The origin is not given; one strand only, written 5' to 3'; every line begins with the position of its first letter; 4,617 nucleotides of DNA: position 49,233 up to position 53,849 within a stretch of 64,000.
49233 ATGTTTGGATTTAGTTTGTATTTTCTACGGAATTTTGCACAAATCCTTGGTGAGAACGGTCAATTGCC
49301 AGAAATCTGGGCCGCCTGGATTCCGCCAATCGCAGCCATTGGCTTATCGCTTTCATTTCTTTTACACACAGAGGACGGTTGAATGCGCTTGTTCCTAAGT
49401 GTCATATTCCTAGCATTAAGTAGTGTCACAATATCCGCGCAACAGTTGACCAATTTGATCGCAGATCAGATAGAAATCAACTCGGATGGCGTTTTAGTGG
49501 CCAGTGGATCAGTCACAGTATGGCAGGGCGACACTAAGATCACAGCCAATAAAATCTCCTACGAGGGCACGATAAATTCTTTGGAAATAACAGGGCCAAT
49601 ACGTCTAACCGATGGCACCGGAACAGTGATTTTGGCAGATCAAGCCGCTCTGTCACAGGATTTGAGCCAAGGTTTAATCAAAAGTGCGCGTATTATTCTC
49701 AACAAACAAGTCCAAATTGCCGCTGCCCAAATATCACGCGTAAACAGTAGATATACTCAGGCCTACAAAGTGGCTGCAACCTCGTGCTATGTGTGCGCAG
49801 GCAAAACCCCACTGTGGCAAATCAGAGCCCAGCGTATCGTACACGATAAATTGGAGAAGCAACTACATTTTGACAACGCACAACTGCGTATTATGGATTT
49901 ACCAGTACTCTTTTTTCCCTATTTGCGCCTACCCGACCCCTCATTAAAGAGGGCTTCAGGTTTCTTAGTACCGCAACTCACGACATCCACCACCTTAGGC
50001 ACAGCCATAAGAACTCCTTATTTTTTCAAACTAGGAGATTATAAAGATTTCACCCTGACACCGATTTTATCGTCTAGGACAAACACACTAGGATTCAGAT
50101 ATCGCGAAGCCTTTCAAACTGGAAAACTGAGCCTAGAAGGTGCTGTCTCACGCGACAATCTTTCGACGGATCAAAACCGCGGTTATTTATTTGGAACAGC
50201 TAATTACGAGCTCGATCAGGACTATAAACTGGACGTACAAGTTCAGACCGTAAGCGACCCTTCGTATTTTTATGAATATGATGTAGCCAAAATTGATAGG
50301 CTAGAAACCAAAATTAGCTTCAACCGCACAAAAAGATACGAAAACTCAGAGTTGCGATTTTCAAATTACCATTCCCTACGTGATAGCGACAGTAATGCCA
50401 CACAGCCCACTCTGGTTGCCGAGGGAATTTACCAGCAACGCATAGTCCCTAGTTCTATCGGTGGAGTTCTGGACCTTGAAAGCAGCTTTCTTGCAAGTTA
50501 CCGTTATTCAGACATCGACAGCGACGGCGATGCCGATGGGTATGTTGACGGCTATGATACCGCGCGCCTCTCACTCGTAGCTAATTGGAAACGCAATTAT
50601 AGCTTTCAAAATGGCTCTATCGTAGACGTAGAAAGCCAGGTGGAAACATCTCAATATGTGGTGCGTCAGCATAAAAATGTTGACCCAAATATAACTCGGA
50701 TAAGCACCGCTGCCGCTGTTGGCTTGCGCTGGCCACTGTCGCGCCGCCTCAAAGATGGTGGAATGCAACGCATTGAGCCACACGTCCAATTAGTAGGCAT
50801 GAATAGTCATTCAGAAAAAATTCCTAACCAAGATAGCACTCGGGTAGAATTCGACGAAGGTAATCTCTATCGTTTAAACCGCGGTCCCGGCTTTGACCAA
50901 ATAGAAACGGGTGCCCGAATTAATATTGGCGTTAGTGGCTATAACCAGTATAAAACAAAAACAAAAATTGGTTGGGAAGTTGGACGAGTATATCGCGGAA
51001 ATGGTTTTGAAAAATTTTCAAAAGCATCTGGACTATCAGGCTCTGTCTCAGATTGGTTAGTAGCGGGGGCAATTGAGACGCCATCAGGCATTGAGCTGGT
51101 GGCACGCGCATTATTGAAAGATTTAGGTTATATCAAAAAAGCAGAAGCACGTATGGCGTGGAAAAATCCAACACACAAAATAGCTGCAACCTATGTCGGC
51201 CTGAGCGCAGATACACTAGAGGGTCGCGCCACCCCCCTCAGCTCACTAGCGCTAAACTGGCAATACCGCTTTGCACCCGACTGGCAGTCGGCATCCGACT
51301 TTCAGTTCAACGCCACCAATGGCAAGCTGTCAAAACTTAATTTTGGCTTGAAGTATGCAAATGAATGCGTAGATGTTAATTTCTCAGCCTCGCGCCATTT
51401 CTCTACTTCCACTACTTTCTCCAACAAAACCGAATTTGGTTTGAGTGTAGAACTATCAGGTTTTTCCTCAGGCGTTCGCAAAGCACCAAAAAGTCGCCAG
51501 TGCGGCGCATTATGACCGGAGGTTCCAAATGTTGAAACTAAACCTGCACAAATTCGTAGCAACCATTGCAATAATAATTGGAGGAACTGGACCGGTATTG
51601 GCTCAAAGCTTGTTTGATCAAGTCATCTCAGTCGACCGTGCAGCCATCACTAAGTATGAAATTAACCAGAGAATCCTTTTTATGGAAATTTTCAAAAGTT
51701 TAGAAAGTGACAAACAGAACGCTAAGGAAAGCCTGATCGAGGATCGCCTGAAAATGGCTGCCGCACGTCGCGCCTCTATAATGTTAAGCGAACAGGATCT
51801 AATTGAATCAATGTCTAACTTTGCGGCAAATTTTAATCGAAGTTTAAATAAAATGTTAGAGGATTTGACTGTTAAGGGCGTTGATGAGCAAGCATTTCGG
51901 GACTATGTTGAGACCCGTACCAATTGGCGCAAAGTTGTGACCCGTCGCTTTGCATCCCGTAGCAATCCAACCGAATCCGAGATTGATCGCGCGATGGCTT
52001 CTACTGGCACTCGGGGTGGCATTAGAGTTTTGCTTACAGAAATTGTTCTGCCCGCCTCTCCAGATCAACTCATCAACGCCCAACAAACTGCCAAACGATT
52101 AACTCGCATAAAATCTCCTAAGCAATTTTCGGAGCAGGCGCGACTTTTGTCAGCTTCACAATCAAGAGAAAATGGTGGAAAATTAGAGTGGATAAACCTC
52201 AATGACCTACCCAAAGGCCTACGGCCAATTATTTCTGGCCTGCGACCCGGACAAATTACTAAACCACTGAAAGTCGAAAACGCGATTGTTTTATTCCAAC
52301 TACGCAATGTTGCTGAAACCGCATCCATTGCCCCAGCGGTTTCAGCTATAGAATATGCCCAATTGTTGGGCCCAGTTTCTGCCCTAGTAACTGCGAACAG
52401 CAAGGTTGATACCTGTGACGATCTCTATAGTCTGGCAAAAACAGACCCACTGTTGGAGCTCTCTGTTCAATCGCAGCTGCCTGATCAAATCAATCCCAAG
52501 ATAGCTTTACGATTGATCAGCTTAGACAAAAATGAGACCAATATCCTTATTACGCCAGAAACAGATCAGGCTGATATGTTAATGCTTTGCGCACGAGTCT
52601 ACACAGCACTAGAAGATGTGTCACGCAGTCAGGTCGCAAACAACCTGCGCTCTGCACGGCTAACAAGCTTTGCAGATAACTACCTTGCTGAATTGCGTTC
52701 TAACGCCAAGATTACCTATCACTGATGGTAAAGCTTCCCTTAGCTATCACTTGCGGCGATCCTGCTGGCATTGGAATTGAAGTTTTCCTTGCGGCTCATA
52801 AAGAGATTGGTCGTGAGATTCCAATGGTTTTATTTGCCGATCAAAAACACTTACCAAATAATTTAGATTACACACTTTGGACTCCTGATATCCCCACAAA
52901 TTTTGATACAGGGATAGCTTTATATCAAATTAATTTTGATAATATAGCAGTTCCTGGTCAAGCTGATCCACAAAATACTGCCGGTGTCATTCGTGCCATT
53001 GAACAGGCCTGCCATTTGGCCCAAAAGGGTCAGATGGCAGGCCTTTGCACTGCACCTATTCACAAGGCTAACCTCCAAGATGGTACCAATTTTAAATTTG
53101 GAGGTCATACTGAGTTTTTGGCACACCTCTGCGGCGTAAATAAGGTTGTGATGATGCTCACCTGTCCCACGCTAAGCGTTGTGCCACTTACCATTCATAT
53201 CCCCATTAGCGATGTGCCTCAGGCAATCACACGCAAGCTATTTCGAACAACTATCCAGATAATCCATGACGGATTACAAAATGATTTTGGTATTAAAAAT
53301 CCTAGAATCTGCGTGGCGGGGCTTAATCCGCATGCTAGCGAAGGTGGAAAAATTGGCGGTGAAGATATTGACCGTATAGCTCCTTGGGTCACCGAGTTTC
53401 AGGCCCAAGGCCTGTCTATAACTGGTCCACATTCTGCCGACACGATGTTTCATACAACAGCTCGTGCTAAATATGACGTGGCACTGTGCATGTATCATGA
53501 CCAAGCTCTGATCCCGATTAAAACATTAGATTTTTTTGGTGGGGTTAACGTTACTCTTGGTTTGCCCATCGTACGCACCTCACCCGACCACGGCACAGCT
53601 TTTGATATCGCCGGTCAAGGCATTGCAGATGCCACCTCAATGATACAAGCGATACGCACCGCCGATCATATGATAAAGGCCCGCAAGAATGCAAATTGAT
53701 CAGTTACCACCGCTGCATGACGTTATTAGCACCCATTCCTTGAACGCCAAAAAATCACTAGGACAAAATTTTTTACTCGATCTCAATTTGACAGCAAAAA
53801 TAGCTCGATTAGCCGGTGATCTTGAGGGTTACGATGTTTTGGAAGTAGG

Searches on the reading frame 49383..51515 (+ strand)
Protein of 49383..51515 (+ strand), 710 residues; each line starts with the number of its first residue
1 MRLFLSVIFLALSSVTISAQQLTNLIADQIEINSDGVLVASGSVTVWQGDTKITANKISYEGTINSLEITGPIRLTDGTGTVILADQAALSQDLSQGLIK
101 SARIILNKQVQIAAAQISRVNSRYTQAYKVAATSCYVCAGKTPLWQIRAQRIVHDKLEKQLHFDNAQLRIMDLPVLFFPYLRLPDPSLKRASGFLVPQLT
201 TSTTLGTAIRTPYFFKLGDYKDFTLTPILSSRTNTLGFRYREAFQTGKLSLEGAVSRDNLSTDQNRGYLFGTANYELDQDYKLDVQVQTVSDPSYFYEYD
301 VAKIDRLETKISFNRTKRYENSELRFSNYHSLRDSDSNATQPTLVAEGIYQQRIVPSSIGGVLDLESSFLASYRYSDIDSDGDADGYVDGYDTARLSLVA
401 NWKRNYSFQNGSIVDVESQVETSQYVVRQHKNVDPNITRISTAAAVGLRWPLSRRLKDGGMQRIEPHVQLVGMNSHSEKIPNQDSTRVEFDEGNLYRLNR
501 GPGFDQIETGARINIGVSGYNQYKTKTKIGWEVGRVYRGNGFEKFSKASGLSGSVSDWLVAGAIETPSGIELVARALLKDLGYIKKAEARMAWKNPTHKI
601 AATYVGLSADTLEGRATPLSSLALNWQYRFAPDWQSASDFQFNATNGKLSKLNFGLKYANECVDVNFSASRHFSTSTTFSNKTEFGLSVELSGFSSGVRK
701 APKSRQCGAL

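Call 64: search_protein_families(library=pfam, proteins=[window:49383-51515:+], max_evalue=0.000001)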
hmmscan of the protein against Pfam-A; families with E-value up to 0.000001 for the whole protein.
window:49383-51515:+ (710 aa): 1 family
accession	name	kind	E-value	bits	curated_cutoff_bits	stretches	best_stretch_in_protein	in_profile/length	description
PF04453.20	LptD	-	5.5e-37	128.4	22.4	1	265-634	2-384/384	LPS transport system D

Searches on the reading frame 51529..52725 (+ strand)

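Call 64: search_protein_families(library=pfam, proteins=[window:51529-52725:+], max_evalue=0.000001)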
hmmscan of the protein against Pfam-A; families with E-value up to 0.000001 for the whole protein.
window:51529-52725:+ (398 aa): 1 family
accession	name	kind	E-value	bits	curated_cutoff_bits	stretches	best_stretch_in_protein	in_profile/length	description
PF00639.27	Rotamase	-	1.1e-09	39.6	21.7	1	184-259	18-96/97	PPIC-type PPIASE domain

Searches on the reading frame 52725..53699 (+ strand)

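Call 64: search_protein_families(library=pfam, proteins=[window:52725-53699:+], max_evalue=0.000001)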
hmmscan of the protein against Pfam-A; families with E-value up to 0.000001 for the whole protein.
window:52725-53699:+ (324 aa): 1 family
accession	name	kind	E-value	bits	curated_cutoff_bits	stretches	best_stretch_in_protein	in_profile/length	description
PF04166.17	PdxA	-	4.4e-102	341.8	27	1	64-313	42-286/286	Pyridoxal phosphate biosynthetic protein PdxA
